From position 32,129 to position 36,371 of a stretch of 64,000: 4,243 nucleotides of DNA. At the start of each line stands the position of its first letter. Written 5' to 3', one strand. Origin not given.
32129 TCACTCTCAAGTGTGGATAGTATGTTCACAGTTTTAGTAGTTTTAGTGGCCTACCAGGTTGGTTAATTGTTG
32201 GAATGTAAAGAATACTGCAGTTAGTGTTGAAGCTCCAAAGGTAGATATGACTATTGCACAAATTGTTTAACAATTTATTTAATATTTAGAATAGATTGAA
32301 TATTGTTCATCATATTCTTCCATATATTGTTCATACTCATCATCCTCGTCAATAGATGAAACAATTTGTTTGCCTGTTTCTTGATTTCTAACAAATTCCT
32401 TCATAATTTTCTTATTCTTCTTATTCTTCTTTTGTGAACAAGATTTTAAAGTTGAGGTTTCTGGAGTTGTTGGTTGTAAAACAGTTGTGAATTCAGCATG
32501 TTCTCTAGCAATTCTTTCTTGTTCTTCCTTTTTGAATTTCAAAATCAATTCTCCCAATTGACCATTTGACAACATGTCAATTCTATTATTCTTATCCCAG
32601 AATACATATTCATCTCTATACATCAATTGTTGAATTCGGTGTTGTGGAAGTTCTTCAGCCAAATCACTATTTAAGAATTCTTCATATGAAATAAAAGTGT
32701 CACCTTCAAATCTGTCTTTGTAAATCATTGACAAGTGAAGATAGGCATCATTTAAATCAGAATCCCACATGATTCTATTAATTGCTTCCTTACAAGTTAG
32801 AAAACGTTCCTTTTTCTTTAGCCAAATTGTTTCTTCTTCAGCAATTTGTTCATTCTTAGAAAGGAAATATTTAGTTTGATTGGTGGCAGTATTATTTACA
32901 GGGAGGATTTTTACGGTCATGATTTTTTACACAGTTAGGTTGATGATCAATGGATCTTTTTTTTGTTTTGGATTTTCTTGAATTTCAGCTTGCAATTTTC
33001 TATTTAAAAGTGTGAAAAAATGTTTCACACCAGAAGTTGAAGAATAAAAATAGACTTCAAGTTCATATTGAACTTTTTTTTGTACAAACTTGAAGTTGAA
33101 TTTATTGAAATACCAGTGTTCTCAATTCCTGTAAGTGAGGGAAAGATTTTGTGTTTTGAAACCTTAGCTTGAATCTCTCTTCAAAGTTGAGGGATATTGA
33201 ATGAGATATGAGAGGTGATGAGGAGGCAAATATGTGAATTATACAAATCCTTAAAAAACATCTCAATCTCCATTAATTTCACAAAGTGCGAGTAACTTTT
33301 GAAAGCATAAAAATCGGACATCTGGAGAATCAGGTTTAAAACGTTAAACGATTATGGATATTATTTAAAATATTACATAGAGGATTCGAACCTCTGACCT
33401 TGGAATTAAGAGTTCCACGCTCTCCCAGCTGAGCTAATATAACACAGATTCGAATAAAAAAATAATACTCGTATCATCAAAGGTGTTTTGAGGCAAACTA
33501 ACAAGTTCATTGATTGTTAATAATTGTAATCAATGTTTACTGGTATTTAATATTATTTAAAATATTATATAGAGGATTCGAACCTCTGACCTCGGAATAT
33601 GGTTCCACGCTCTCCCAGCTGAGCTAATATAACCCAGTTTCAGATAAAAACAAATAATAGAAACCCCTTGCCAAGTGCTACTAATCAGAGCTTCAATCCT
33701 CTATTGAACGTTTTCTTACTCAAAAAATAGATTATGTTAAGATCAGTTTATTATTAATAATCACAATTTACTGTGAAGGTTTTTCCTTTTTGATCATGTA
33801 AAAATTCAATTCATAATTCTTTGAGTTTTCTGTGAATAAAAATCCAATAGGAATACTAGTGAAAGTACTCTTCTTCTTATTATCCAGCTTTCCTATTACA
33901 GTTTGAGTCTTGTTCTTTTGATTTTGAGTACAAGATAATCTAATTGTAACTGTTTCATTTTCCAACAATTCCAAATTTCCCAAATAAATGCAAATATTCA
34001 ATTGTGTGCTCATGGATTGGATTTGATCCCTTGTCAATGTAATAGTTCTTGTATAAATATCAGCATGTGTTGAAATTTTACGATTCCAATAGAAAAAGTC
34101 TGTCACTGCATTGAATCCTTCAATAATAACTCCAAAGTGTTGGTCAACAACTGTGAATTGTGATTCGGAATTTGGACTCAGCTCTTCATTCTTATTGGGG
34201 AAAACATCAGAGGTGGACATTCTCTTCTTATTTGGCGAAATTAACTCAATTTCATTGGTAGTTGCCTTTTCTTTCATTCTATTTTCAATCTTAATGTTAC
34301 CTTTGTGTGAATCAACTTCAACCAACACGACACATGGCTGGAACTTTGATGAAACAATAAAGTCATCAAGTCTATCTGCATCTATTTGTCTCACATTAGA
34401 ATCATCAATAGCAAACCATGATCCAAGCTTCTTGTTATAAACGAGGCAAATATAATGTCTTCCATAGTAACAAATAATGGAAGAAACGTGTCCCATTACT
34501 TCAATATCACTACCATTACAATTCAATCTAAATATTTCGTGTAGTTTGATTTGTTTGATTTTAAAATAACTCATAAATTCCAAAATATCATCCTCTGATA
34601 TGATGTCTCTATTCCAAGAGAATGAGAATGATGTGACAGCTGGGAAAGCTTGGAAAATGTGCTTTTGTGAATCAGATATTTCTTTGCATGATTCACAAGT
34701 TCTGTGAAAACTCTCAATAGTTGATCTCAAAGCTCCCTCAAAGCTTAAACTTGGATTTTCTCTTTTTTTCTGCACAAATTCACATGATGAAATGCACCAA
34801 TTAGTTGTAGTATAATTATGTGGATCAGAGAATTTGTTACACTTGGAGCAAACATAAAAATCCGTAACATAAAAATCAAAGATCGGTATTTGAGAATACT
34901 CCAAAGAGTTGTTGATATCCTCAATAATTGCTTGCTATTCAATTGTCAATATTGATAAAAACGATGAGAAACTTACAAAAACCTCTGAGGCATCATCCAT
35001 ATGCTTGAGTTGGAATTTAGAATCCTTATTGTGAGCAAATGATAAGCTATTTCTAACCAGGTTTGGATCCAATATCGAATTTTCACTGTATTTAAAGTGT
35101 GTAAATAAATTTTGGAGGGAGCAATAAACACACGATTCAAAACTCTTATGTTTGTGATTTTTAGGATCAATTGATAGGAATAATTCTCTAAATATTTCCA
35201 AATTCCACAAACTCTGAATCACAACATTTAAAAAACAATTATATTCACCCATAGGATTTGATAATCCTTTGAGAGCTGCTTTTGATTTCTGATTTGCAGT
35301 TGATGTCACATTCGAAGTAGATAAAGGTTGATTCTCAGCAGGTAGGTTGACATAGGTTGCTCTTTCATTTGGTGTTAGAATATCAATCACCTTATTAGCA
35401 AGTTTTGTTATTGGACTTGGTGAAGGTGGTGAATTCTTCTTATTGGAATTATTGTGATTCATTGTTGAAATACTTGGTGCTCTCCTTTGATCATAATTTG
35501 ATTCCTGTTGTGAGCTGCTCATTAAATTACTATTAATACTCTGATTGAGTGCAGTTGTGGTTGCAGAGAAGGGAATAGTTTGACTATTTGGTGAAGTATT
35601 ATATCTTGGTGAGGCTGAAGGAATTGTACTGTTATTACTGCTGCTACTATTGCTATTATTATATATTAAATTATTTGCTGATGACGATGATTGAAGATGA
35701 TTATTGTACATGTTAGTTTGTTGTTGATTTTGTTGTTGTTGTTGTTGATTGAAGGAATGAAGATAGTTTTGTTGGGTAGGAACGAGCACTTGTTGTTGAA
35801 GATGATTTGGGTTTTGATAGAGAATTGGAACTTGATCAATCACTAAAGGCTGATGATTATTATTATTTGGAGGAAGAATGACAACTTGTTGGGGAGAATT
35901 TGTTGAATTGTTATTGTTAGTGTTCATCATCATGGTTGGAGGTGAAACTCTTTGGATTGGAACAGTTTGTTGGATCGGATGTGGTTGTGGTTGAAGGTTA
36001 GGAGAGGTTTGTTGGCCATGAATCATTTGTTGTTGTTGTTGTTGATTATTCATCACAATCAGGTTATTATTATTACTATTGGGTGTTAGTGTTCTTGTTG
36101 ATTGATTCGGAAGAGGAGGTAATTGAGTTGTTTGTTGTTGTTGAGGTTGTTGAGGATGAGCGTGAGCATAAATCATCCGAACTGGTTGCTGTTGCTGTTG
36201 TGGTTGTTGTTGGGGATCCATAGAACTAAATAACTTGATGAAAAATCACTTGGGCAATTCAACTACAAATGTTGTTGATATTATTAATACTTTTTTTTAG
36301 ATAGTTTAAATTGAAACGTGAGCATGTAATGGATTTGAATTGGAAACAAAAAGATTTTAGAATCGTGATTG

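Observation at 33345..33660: Tandemly duplicated tRNA-Lys(CUU) genes: one copy has a rewritten anticodon loop (CAU), and both have all-A-U/G-U acceptor stems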

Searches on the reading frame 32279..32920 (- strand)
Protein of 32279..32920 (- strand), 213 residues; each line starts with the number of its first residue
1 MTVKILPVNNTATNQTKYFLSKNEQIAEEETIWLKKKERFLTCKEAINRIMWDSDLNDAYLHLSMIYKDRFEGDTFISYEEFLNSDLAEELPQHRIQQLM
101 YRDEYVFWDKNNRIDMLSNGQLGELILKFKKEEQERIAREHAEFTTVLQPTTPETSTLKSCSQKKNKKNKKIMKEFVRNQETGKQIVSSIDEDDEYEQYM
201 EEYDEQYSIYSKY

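Call 8: search_protein_families(library=pfam, proteins=[window:32279-32920:-])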
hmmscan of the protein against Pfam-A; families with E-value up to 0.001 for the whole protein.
window:32279-32920:- (213 aa): 1 family
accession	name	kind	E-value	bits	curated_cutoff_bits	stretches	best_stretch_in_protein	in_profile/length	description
PF04457.17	MJ1316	-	2.9e-07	31.5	26.3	1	42-109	3-74/75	MJ1316 RNA cyclic group end recognition domain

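Call 15: find_encoding_contigs(protein=window:32279-32920:-, flank=10000, max_places=6)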
Protein window:32279-32920:- (213 aa): no gene with exactly this product is on record in the collection.

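Call 32: find_homologous_proteins(query=window:32279-32920:-)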
Query window:32279-32920:- (213 aa): 13 proteins with E <= 0.001 among 164 candidates.
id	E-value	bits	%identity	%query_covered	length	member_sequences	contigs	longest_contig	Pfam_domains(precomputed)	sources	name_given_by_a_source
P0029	7.0e-135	465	100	100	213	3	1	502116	PF04457.18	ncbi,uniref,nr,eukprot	ncbi:hypothetical protein NAEGRDRAFT_66472 [Naegleria gruberi]|uniref:MJ1316 RNA cyclic group end re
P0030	8.8e-98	344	82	90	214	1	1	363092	PF04457.18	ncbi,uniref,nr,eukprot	ncbi:hypothetical protein NAEGRDRAFT_80630 [Naegleria gruberi]|uniref:MJ1316 RNA cyclic group end re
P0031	4.4e-72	260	62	95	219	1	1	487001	PF04457.18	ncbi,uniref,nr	ncbi:hypothetical protein C9374_008374 [Naegleria lovaniensis]|uniref:MJ1316 RNA cyclic group end re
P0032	5.8e-72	260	65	90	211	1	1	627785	PF04457.18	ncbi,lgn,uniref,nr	ncbi:hypothetical protein FDP41_006299 [Naegleria fowleri]|uniref:MJ1316 RNA cyclic group end recogn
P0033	1.6e-69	252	65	85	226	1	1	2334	PF04457.18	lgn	-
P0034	3.4e-66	241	62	91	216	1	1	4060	PF04457.18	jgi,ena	-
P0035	5.7e-64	234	58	98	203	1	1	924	PF04457.18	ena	-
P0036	9.6e-59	217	57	91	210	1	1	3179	PF04457.18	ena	-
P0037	3.7e-35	140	45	87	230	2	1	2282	PF04457.18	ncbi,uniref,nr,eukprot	ncbi:predicted protein [Naegleria gruberi]|uniref:Predicted protein n=1 Tax=Naegleria gruberi TaxID=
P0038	6.4e-33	132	59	47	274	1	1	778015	PF04457.18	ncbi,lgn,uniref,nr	ncbi:hypothetical protein FDP41_002545 [Naegleria fowleri]|uniref:MJ1316 RNA cyclic group end recogn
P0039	2.0e-32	131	55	50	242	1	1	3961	PF04457.18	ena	-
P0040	5.7e-32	129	51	54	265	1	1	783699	PF04457.18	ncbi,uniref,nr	ncbi:hypothetical protein C9374_012398 [Naegleria lovaniensis]|uniref:MJ1316 RNA cyclic group end re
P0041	7.8e-32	129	40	96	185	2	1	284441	PF04457.18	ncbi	ncbi:hypothetical protein ABK040_006560 [Willaertia magna]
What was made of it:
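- Organism: ORF 32279-32920(-) is 100% identical over its full length to N. gruberi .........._66472 (call 32).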

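Call 33: find_encoding_contigs(protein=P0032, flank=10000, max_places=3)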
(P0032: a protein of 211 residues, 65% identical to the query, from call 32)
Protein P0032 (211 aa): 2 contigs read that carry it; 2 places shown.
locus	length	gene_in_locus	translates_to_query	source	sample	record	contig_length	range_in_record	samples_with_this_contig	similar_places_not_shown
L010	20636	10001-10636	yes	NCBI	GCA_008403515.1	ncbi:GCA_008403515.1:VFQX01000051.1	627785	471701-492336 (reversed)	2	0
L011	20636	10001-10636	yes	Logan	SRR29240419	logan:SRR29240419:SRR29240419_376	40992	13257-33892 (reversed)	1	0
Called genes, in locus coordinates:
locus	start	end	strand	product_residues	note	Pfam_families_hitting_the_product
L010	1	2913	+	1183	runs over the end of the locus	PF16092:CFAP61_N, PF23150:CFAP61_dimer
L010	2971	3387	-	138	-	PF02493:MORN (weak)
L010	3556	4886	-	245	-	PF00753:Lactamase_B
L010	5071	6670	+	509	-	PF01946:Thi4, PF00070:Pyr_redox (faint), PF00890:FAD_binding_2 (faint), PF01266:DAO, PF01494:FAD_binding_3, PF04820:Trp_halogenase (faint), PF07992:Pyr_redox_2, PF13450:NAD_binding_8, +1 more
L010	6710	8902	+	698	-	PF01637:ATPase_2 (faint)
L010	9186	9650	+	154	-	PF13640:2OG-FeII_Oxy_3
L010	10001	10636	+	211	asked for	PF04457:MJ1316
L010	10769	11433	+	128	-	PF00254:FKBP_C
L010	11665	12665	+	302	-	PF02214:BTB_2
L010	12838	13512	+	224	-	PF13640:2OG-FeII_Oxy_3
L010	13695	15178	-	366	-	-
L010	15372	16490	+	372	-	PF00226:DnaJ, PF01556:DnaJ_C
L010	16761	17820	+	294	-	PF23441:SDR, PF00106:adh_short, PF08659:KR, PF13561:adh_short_C2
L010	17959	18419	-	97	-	PF09138:Urm1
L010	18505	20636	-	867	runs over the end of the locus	PF27035:MutS5_N (weak), PF05192:MutS_III, PF00488:MutS_V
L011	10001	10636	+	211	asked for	PF04457:MJ1316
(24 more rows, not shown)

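Call 34: find_encoding_contigs(protein=P0031, flank=10000, max_places=3)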
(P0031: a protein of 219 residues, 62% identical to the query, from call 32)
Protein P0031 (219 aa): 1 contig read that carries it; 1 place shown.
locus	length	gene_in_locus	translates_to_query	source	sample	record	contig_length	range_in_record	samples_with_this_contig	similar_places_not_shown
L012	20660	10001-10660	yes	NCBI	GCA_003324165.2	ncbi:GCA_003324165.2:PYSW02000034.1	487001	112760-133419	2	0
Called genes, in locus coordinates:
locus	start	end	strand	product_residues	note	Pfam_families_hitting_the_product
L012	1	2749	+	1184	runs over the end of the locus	PF16092:CFAP61_N, PF23150:CFAP61_dimer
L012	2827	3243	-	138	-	PF02493:MORN (weak)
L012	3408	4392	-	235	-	PF00753:Lactamase_B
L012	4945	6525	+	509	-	PF01946:Thi4, PF00070:Pyr_redox (faint), PF00890:FAD_binding_2 (faint), PF01266:DAO, PF01494:FAD_binding_3, PF04820:Trp_halogenase (faint), PF07992:Pyr_redox_2, PF13450:NAD_binding_8, +1 more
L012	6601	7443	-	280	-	PF13516:LRR_6 (faint), PF00560:LRR_1 (faint), PF12799:LRR_4 (faint)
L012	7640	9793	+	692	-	PF01637:ATPase_2 (faint)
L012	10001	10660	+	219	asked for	PF04457:MJ1316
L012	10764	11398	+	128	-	PF00254:FKBP_C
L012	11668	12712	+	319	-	PF02214:BTB_2 (faint)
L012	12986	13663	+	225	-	PF13640:2OG-FeII_Oxy_3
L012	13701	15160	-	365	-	-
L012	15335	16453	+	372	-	PF00226:DnaJ, PF01556:DnaJ_C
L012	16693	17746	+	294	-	PF23441:SDR (weak), PF00106:adh_short, PF01370:Epimerase (faint), PF08659:KR, PF13561:adh_short_C2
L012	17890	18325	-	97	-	PF09138:Urm1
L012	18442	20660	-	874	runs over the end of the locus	PF27035:MutS5_N, PF05192:MutS_III, PF00488:MutS_V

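Call 57: find_encoding_contigs(protein=P0030, flank=10000, max_places=3)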
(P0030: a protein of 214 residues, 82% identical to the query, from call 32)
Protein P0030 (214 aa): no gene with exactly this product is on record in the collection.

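Call 58: find_encoding_contigs(protein=P0034, flank=10000, max_places=3)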
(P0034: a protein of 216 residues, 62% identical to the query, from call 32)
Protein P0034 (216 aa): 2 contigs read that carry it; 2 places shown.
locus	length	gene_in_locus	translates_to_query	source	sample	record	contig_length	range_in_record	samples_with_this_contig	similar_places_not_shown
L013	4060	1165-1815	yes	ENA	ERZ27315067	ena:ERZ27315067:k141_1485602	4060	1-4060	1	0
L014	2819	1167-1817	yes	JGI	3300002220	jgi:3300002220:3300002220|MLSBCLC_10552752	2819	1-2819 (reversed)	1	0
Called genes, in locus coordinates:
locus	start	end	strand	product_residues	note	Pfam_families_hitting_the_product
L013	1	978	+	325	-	?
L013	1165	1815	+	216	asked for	PF04457:MJ1316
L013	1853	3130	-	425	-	-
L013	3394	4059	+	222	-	?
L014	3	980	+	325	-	?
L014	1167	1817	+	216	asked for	PF04457:MJ1316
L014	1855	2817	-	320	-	?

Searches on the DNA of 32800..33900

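Call 63: search_rna_families(source=window, start=32800, end=33900, threshold=evalue, max_evalue=10, show_alignments=4)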
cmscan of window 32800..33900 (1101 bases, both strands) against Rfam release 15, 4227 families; matches with E-value up to 10: 14.
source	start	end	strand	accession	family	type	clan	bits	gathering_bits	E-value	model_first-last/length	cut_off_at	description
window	33371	33443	-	RF00005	tRNA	Gene; tRNA;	CL00001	65.4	29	9.8e-14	1-71/71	no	tRNA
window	33563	33633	-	RF00005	tRNA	Gene; tRNA;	CL00001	50.6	29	1.1e-09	1-71/71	no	tRNA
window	33506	33597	-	RF01205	snR62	Gene; snRNA; snoRNA; CD-box;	CL00055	25.3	55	4.9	1-100/100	no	Small nucleolar RNA snR62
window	32968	33053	+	RF03794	MIR5298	Gene; miRNA;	-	25.1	70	0.22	1-80/80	no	MIR5298 microRNA precursor family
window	33614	33750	-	RF03926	MIR1435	Gene; miRNA;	-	21.1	94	2.6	1-186/186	no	MIR1435 microRNA precursor family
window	33193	33280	-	RF03896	MIR2275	Gene; miRNA;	-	20.4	60.5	0.79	1-95/95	no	MIR2275 microRNA precursor family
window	33755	33826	+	RF02281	TtnuCD4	Gene; snRNA; snoRNA; CD-box;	-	20.2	60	0.67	1-60/60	no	Tetrahymena snoRNA TtnuCD4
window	33729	33803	-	RF01604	plasmodium_snoR28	Gene; snRNA; snoRNA; CD-box;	-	19.5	63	5.6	1-78/78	no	small nucleolar RNA snoR28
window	33119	33160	-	RF01376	CRISPR-DR63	Gene; CRISPR;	CL00015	19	37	5.5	1-37/37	no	CRISPR RNA direct repeat element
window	33119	33155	+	RF01367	CRISPR-DR54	Gene; CRISPR;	-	18.8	39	1.1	1-37/37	no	CRISPR RNA direct repeat element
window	33053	33096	+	RF03867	mir-4081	Gene; miRNA;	-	18.3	70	2.7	1-51/51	no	mir-4081 microRNA precursor family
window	33639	33796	-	RF00096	U8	Gene; snRNA; snoRNA; CD-box;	-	17.3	41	2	1-135/135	no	U8 small nucleolar RNA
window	33063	33090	-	RF02925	6A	Gene; sRNA;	-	17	41.2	5.1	1-52/52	no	6A RNA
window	33190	33227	+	RF01144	sR17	Gene; snRNA; snoRNA; CD-box;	-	11.8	36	8.5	1-55/55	no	Small nucleolar RNA sR17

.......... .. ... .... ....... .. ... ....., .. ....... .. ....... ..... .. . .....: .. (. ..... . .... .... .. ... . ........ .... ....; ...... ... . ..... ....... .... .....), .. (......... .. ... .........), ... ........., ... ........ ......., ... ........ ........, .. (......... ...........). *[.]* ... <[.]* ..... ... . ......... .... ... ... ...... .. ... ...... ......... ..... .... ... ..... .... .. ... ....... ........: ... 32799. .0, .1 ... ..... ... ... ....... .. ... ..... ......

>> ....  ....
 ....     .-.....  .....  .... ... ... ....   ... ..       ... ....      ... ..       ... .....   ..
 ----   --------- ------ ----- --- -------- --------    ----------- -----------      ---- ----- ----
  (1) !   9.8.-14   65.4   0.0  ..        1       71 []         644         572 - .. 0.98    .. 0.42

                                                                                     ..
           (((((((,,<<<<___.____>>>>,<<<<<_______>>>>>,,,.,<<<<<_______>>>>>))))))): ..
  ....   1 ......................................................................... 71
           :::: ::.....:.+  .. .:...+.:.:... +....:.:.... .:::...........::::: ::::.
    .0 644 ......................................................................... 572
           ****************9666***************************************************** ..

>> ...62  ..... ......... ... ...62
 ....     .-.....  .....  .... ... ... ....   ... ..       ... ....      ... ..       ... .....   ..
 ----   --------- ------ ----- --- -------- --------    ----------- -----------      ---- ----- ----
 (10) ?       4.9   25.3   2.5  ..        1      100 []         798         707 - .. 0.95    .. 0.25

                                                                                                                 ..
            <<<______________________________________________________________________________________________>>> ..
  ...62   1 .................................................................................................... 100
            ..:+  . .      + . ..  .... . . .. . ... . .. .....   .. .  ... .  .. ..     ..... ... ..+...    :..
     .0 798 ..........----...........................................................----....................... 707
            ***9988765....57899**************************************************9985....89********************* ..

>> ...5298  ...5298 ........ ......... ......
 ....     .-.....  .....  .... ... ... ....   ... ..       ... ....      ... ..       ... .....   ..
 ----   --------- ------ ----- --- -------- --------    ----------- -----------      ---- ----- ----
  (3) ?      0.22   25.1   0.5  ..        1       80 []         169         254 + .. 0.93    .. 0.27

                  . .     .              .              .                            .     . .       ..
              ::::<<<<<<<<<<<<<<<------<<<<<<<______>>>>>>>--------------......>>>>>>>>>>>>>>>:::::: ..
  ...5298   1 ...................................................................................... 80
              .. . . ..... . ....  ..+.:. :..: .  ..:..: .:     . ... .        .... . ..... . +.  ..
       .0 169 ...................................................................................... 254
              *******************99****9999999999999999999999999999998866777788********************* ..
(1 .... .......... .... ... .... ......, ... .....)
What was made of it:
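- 33685..33730 (+): Probable eroded relic of the 3' half of a third unit, in inverted orientation. It has the T arm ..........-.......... (19 of 21 matches), then TTTT and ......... Infernal does not detect it (call 63).
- Tried and rejected: The other hits are sub-threshold noise (call 63).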

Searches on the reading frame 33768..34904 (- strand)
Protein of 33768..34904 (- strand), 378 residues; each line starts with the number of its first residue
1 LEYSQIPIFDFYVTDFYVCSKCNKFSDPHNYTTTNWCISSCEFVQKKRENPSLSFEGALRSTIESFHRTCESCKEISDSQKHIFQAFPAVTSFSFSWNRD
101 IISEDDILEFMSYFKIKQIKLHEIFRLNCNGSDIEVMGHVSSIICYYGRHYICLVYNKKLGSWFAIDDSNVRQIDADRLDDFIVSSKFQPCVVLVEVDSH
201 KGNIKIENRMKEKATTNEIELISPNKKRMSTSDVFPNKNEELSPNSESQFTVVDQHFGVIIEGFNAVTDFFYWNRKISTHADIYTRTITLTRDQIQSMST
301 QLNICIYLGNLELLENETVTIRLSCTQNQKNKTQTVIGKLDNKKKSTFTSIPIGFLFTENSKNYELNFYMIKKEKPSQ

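Call 8: search_protein_families(library=pfam, proteins=[window:33768-34904:-])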
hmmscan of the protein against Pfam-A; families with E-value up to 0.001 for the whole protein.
window:33768-34904:- (378 aa): 1 family
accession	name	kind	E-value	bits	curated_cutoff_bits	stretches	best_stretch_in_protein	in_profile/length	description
PF00443.35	UCH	-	2e-05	24.7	23.9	1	11-177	126-241/254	Ubiquitin carboxyl-terminal hydrolase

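Call 25: find_homologous_proteins(query=window:33768-34904:-)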
Query window:33768-34904:- (378 aa): 2 proteins with E <= 0.001 among 1381 candidates.
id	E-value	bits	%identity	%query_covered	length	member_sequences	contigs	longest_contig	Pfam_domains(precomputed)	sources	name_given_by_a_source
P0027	3.3e-128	446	56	97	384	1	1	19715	-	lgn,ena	-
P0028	1.9e-52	197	36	94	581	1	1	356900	PF00443.36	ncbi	ncbi:hypothetical protein ABK040_012931 [Willaertia magna]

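Call 26: find_encoding_contigs(protein=P0027, flank=10000, max_places=4)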
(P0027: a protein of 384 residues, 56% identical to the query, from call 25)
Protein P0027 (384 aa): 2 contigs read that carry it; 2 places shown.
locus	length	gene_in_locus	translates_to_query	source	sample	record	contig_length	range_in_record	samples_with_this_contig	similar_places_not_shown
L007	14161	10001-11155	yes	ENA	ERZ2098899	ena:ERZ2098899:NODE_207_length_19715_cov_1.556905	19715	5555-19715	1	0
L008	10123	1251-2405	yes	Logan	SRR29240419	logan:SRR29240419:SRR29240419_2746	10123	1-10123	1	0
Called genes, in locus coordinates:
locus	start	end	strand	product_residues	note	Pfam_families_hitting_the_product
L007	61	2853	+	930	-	PF02415:Chlam_PMP (faint)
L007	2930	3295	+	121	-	PF00069:Pkinase, PF07714:PK_Tyr_Ser-Thr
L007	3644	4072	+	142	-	PF00069:Pkinase, PF07714:PK_Tyr_Ser-Thr (faint)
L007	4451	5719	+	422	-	PF04177:TAP42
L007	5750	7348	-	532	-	-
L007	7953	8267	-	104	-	-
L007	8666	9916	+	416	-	PF00443:UCH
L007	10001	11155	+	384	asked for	-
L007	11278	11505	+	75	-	PF04193:PQ-loop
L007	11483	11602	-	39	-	-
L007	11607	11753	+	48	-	-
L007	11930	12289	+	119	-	PF04193:PQ-loop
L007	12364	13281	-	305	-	-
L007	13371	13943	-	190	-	PF02182:SAD_SRA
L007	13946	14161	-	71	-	?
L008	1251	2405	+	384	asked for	-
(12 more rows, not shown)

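Call 27: find_encoding_contigs(protein=P0028, flank=10000, max_places=4)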
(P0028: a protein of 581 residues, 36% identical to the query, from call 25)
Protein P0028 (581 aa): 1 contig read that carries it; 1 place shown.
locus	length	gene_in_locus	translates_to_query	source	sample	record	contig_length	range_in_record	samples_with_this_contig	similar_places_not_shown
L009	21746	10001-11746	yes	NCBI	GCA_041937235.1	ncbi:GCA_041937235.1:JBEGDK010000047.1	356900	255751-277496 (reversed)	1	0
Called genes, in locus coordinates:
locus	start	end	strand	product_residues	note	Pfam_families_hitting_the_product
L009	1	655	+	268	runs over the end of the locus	PF02042:RWP-RK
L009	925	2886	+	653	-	PF04981:NMD3, PF21193:NMD_SH3, PF21192:OB_NMD3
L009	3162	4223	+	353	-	PF00814:TsaD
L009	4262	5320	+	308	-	PF00149:Metallophos, PF12850:Metallophos_2 (weak)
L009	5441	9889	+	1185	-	PF00112:Peptidase_C1, PF01734:Patatin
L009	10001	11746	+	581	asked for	PF00443:UCH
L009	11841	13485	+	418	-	PF13855:LRR_8 (faint), PF23598:LRR_14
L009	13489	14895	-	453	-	PF03951:Gln-synt_N, PF00120:Gln-synt_C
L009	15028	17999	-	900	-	PF04193:PQ-loop, PF00069:Pkinase, PF07714:PK_Tyr_Ser-Thr, PF03109:ABC1 (weak), PF17667:Pkinase_fungal (faint)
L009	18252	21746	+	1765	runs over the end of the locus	-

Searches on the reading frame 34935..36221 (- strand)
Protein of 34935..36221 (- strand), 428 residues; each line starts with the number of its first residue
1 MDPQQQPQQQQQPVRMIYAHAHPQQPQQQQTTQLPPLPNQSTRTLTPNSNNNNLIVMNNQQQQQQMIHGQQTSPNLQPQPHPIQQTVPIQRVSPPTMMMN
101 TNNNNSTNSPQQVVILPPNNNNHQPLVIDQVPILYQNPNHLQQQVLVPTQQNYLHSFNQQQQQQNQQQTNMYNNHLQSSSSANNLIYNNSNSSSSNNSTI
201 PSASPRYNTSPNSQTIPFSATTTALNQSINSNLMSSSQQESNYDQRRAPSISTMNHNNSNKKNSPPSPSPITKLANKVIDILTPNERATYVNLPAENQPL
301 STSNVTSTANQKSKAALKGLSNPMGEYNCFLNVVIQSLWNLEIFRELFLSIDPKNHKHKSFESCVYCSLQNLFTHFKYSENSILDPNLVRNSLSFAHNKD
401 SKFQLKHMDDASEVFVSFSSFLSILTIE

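Call 8: search_protein_families(library=pfam, proteins=[window:34935-36221:-])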
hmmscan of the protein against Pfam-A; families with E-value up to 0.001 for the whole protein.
window:34935-36221:- (428 aa): 1 family
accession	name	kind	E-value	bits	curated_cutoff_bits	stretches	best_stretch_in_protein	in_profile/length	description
PF00443.35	UCH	-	1.9e-10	41.2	23.9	1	327-417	8-97/254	Ubiquitin carboxyl-terminal hydrolase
